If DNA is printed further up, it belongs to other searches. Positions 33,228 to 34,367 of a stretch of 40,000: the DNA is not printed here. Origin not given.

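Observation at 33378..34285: Prophage-encoded RsbR-type stressosome sensor (STAS) paralog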

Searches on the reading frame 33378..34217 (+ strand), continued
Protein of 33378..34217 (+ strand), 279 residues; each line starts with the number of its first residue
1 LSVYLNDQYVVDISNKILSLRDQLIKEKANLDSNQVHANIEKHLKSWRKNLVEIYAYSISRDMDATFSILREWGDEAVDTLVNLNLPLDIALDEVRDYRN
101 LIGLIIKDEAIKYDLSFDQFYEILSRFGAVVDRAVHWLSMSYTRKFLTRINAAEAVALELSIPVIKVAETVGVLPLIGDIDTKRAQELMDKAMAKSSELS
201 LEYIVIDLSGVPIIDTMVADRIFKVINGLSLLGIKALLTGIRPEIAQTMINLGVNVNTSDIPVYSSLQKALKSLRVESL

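Call 17: find_encoding_contigs(protein=P0024, flank=10000, max_places=3)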
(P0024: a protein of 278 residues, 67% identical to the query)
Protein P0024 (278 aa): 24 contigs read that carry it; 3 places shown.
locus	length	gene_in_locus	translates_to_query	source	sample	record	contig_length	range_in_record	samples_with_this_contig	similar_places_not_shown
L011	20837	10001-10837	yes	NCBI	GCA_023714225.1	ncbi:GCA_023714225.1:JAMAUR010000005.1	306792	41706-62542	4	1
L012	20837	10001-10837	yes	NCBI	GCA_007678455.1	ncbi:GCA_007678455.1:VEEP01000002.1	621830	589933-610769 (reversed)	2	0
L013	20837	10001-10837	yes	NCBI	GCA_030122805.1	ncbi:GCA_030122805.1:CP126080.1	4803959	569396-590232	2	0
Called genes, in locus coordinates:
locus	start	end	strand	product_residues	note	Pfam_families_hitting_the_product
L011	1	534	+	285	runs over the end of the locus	PF01663:Phosphodiest, PF00884:Sulfatase (faint), PF01676:Metalloenzyme (weak)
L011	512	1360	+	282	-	PF00528:BPD_transp_1 (faint)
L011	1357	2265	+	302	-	PF00528:BPD_transp_1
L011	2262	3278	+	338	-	PF00005:ABC_tran, PF13304:AAA_21 (faint)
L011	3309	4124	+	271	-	PF08220:HTH_DeoR, PF08279:HTH_11 (weak), PF00455:DeoRC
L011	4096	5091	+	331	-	PF02811:PHP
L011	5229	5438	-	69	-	-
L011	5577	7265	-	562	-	PF00672:HAMP (weak), PF09177:STX6_10_61_N (faint), PF00015:MCPsignal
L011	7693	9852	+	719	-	PF08448:PAS_4 (faint), PF13188:PAS_8 (faint), PF13426:PAS_9 (weak), PF08447:PAS_3 (faint), PF00989:PAS, PF00512:HisKA, PF02518:HATPase_c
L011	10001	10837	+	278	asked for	PF01740:STAS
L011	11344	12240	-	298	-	PF00294:PfkB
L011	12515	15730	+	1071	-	PF07504:FTP (weak), PF02128:Peptidase_M36, PF13620:CarboxypepD_reg, PF00754:F5_F8_type_C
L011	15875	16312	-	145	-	PF00903:Glyoxalase, PF13468:Glyoxalase_3, PF13669:Glyoxalase_4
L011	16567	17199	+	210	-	PF01810:LysE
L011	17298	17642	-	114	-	PF26421:Avidin_like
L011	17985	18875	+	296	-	PF03405:FA_desaturase_2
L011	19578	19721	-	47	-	-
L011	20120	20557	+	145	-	PF13279:4HBT_2, PF03061:4HBT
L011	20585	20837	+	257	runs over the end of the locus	PF00881:Nitroreductase, PF14512:TM1586_NiRdase (faint)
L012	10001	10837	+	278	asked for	PF01740:STAS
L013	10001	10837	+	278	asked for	PF01740:STAS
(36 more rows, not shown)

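Call 18: find_encoding_contigs(protein=P0008, flank=10000, max_places=2)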
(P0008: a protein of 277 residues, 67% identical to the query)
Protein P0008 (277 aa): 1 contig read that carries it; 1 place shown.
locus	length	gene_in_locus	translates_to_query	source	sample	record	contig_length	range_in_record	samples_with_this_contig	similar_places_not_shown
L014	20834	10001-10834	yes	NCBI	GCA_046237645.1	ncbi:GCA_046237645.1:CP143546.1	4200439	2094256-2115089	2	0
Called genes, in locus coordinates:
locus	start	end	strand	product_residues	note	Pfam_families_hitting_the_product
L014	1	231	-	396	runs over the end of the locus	PF01979:Amidohydro_1, PF07969:Amidohydro_3 (weak)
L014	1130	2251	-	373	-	PF01070:FMN_dh, PF03060:NMO (weak), PF05690:ThiG (faint)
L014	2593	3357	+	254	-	PF13030:DUF3891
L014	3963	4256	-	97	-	PF14271:DUF4359 (faint)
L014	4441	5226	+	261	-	PF00989:PAS, PF08448:PAS_4, PF13426:PAS_9, PF01740:STAS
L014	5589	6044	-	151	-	-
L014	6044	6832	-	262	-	-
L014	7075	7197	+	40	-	-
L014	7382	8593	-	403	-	-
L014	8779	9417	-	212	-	PF13640:2OG-FeII_Oxy_3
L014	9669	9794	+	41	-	-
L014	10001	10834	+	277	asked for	PF01740:STAS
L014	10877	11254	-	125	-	PF07366:SnoaL, PF12680:SnoaL_2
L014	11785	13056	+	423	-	PF05977:MFS_3, PF07690:MFS_1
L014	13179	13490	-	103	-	-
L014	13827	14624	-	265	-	PF01633:Choline_kinase (faint), PF02958:EcKL (weak), PF01636:APH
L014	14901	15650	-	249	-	PF01925:TauE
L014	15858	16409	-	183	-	-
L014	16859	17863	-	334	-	PF00296:Bac_luciferase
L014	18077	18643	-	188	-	PF12464:Mac, PF00132:Hexapep, PF14602:Hexapep_2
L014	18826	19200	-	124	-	PF01541:GIY-YIG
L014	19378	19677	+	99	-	-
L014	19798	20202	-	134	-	-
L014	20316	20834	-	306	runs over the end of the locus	PF00583:Acetyltransf_1, PF13673:Acetyltransf_10, PF08445:FR47, PF13508:Acetyltransf_7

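Call 22: find_related_loci(query=A1, collection=viral_contigs, flank=10000)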
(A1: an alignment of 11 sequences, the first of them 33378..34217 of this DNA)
Query A1 (279 aa) in viral_contigs; peptide patterns used: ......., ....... (x = any residue, [..] = any of these).
27 stretches matched a pattern; 1 encode a relative of the query (tblastn E <= 1e-3); 1 distinct loci.
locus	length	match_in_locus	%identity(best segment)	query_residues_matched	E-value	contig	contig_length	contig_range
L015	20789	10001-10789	51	10-274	1e-86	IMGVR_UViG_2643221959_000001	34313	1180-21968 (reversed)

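Call 27: search_protein_families(library=phrogs, proteins=[L015:604-1839:-, L015:2542-3714:-, L015:3730-5418:-, L015:6852-7403:-, L015:7803-8684:-, L015:9161-9694:-, L015:12630-13199:-, L015:13397-14728:-, L015:15908-16813:-, L015:17269-18804:-], max_evalue=0.00001)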
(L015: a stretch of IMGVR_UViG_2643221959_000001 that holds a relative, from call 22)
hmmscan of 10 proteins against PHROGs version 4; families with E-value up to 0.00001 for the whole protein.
L015:604-1839:- (411 aa): 2 families
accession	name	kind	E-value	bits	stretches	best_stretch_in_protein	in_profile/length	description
phrog_10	-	head and packaging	2.9e-36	126.7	1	36-407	270-643/752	major head protein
phrog_617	-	head and packaging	1.1e-06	28.8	1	168-364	395-582/626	major head protein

L015:2542-3714:- (390 aa): 2 families
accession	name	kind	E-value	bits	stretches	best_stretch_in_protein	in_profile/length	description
phrog_12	-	head and packaging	6.9e-46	158.5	1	1-385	48-442/646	portal protein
phrog_5929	-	head and packaging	1.4e-08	35.3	1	275-387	102-213/228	portal protein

L015:3730-5418:- (562 aa): 5 families
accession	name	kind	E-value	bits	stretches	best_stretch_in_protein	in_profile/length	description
phrog_9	-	head and packaging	9.9e-124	415.9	1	17-551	168-675/812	terminase large subunit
phrog_2699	-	head and packaging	1.1e-52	179.9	1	249-546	3-300/315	terminase large subunit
phrog_4914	-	head and packaging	1.1e-14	55.5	1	13-196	6-208/213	terminase large subunit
phrog_2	-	head and packaging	2.3e-09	37.6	1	18-513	232-597/807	terminase large subunit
phrog_10517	-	head and packaging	3.7e-06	27.6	1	20-156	39-185/207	terminase large subunit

L015:6852-7403:- (183 aa): 0 families

L015:7803-8684:- (293 aa): 1 family
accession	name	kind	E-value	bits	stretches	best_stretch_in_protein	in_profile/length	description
phrog_19551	-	unknown function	2.6e-31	109.8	1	6-273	4-268/288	-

L015:9161-9694:- (177 aa): 1 family
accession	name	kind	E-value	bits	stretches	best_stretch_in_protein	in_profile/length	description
phrog_248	-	transcription regulation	2.1e-38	132.9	1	23-173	5-148/161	transcriptional activator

L015:12630-13199:- (189 aa): 2 families
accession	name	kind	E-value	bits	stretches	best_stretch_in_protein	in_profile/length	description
phrog_159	-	DNA, RNA and nucleotide metabolism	7.8e-24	85.2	1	1-153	88-246/330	RuvC-like Holliday junction resolvase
phrog_1770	-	DNA, RNA and nucleotide metabolism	4.1e-06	27.9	1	1-152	4-146/158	Holliday junction resolvase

L015:13397-14728:- (443 aa): 8 families
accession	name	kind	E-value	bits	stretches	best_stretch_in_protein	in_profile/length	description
phrog_19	-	DNA, RNA and nucleotide metabolism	8.4e-109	366.1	1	6-440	154-586/621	DnaB-like replicative helicase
phrog_243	-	DNA, RNA and nucleotide metabolism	6.5e-59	200.1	1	160-437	4-271/273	DnaB-like replicative helicase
phrog_11530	-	unknown function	1.6e-49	169.2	1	276-433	3-155/184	-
phrog_239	-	DNA, RNA and nucleotide metabolism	1.5e-37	131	1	123-434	295-599/801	DNA primase/helicase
phrog_19347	-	unknown function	1.7e-14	54.9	1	373-400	1-28/79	-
phrog_23150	-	unknown function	1e-11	45.8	1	8-214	4-215/217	-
phrog_97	-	other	7.5e-07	29.7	1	155-226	31-107/506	UvsX-like recombinase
phrog_8337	-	DNA, RNA and nucleotide metabolism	5.3e-06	27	0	168-353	42-207/273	DNA repair protein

L015:15908-16813:- (301 aa): 5 families
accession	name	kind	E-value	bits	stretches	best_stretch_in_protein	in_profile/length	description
phrog_2780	-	DNA, RNA and nucleotide metabolism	4.3e-73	247.8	1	4-287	18-316/369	RecT-like ssDNA annealing protein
phrog_148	-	DNA, RNA and nucleotide metabolism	1.2e-24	88.5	1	49-286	82-329/387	RecT-like ssDNA annealing protein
phrog_252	-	DNA, RNA and nucleotide metabolism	1.5e-17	65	1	10-246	19-241/263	Bet-like ssDNA annealing protein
phrog_2760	-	DNA, RNA and nucleotide metabolism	1.5e-16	61.6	1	36-216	33-203/257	RecT-like ssDNA annealing protein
phrog_10056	-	DNA, RNA and nucleotide metabolism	3.3e-13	50.7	1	22-230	21-224/302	RecT-like ssDNA annealing protein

L015:17269-18804:- (511 aa): 7 families
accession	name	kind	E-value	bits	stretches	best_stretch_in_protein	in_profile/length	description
phrog_1499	-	unknown function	7.4e-71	240.6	1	6-506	1-420/427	-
phrog_10445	-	unknown function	6e-54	184.3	1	6-257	1-273/296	-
phrog_77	-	DNA, RNA and nucleotide metabolism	2.4e-40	139.9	1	5-479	293-900/967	SbcC-like subunit of palindrome specific endonuclease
phrog_20188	-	DNA, RNA and nucleotide metabolism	1.3e-16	61.9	1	246-493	32-265/279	endonuclease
phrog_21084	-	other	4.9e-15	56.3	1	317-495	201-384/396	recombinase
phrog_4747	-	unknown function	9.4e-08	32.5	1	13-262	6-238/610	-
phrog_25363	-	unknown function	1.2e-07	32.8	1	8-70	5-70/77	-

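Call 30: list_cluster_members(proteins=[L015:9974-10795:+, P0073, P0006])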
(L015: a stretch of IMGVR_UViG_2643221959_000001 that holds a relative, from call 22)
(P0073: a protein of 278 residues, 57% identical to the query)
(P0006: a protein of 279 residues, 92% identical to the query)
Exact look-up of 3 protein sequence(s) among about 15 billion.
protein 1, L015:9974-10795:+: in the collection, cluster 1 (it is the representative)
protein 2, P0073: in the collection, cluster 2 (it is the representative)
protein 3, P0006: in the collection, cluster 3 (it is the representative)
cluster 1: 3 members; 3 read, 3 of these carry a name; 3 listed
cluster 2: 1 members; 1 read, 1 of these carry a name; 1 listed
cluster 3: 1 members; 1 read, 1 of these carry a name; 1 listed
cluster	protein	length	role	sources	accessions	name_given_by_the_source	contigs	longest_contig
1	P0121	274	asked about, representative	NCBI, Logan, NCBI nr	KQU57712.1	hypothetical protein ASG66_18385 [Bacillus sp. Leaf406]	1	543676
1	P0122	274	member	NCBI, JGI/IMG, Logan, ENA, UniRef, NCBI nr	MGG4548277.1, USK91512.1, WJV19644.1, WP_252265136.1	STAS domain-containing protein [Rossellomorea marisflavi] | rsbT co-antagonist protein RsbR | STAS domain-containing protein n=1 Tax=Rossellomorea marisflavi TaxID=189381 ...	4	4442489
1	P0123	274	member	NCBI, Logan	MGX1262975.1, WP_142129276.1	rsbT co-antagonist protein RsbR [Rossellomorea marisflavi]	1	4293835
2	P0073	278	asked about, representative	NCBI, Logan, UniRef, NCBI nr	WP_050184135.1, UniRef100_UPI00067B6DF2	STAS domain-containing protein [Domibacillus robiginosus] | STAS domain-containing protein n=1 Tax=Domibacillus robiginosus TaxID=1071054 ...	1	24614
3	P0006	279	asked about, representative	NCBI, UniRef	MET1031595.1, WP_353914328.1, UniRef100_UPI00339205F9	STAS domain-containing protein [Domibacillus tundrae] | STAS domain-containing protein n=1 Tax=Domibacillus tundrae TaxID=1587527 ...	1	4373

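Call 32: find_encoding_contigs(protein=P0122, flank=10000, max_places=4)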
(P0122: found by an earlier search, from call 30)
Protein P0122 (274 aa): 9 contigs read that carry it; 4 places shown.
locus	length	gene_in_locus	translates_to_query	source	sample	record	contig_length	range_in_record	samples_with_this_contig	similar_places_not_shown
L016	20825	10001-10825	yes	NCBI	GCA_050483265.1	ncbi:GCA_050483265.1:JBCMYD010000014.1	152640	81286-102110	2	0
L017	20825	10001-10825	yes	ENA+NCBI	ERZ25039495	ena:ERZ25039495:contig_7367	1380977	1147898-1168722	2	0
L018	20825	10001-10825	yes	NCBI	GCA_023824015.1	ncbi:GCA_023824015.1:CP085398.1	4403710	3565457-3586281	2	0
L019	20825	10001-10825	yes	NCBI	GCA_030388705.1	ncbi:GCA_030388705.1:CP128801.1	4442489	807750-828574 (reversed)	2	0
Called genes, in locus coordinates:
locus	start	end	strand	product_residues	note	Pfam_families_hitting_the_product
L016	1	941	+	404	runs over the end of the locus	PF07221:GlcNAc_2-epim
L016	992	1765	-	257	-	PF00989:PAS, PF13426:PAS_9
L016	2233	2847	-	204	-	PF18160:SLATT_5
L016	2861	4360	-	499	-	PF00078:RVT_1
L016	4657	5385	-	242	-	-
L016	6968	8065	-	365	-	PF16289:PIN_12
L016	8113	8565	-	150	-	-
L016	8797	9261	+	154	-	PF05163:DinB, PF12867:DinB_2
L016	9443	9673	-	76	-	-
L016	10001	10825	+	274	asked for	PF01740:STAS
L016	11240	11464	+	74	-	-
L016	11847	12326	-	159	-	-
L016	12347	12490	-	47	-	-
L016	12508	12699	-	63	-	-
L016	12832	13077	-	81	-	-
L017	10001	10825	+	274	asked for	PF01740:STAS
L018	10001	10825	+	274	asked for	PF01740:STAS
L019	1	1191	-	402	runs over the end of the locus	PF05065:Phage_capsid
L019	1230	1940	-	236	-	PF01972:SDH_protease (weak), PF00574:CLP_protease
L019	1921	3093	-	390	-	PF04860:Phage_portal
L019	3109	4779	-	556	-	PF03354:TerL_ATPase, PF20441:TerL_nuclease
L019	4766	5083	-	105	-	PF05119:Terminase_4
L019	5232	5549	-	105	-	PF01844:HNH (weak)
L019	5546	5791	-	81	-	-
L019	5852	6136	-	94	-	-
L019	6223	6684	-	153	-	PF13238:AAA_18 (weak)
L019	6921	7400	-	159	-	-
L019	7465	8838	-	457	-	-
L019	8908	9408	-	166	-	-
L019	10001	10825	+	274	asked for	PF01740:STAS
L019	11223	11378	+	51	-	-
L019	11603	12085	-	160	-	-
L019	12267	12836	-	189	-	-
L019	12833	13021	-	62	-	PF13076:Fur_reg_FbpA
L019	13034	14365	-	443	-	PF00772:DnaB, PF13481:AAA_25 (weak), PF03796:DnaB_C, PF06745:ATPase (faint)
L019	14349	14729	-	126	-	PF11417:G39P_N (weak), PF27049:G39P_C (weak)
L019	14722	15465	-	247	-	PF07261:DnaB_2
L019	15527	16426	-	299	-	PF03837:RecT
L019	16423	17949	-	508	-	PF02463:SMC_N (faint), PF13476:AAA_23, PF13555:AAA_29 (weak)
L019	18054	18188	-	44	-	-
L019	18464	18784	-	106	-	PF05595:DUF771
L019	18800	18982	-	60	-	PF01381:HTH_3 (weak)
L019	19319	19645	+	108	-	PF12844:HTH_19 (weak), PF01381:HTH_3 (weak), PF13443:HTH_26 (faint)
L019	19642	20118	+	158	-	PF06114:Peptidase_M78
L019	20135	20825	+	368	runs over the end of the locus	PF14657:Arm-DNA-bind_4, PF13102:Phage_int_SAM_5 (faint), PF14659:Phage_int_SAM_3, PF22022:Phage_int_M (weak), PF00589:Phage_integrase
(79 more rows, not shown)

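Call 33: find_encoding_contigs(protein=P0073, flank=10000, max_places=2)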
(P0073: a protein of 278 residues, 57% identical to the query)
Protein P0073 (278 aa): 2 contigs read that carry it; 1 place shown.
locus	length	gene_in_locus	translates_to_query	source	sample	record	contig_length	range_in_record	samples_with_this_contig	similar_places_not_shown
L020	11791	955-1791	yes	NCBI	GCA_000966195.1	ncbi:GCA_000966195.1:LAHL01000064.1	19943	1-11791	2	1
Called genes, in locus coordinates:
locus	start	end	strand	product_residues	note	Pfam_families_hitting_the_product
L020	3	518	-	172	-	?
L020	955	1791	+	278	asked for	PF01740:STAS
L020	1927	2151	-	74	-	-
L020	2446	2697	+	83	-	PF14657:Arm-DNA-bind_4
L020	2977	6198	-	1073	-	PF08455:SNF2_assoc, PF00176:SNF2-rel_dom, PF04851:ResIII, PF00271:Helicase_C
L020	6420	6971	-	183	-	PF14231:GXWXG, PF14232:DUF4334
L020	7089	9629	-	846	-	PF00270:DEAD (faint), PF22527:DEXQc_Suv3, PF00271:Helicase_C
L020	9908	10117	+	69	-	PF26310:YczF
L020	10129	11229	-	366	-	PF03845:Spore_permease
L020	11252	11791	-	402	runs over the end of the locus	PF25198:Spore_GerAC_N, PF05504:Spore_GerAC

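Call 34: find_encoding_contigs(protein=P0006, flank=5000, max_places=2)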
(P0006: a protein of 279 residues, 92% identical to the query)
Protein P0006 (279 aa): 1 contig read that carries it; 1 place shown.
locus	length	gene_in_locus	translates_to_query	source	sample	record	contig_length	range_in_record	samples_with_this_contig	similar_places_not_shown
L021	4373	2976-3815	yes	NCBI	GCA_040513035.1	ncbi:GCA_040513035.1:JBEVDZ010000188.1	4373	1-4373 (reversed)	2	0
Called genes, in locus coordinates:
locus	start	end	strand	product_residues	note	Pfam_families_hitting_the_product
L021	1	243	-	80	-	?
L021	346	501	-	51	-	-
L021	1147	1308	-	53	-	-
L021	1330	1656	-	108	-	-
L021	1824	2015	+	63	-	-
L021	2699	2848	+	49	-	PF08970:Sda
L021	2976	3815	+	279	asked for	PF01740:STAS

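Call 38: search_protein_families(library=pfam, proteins=[L009:9730-9873:+, L009:11108-11887:-, L020:3-518:-], max_evalue=0.1)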
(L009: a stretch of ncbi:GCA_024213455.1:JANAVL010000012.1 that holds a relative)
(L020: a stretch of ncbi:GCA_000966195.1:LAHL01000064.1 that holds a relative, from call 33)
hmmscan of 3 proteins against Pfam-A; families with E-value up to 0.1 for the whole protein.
L009:9730-9873:+ (47 aa): 1 family
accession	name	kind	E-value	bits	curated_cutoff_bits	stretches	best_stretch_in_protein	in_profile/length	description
PF08970.15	Sda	-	3e-14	52.9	22.6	1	1-42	1-42/45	Sporulation inhibitor A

L009:11108-11887:- (259 aa): 1 family
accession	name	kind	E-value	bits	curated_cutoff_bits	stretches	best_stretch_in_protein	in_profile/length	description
PF01925.25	TauE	-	0.0021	18.2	32.6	1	71-161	51-147/237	Sulfite exporter TauE/SafE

L020:3-518:- (172 aa): 1 family
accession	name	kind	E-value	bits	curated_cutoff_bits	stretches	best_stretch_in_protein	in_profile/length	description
PF08655.15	DASH_Ask1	-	0.031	14.6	20.7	1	36-62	15-41/64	DASH complex subunit Ask1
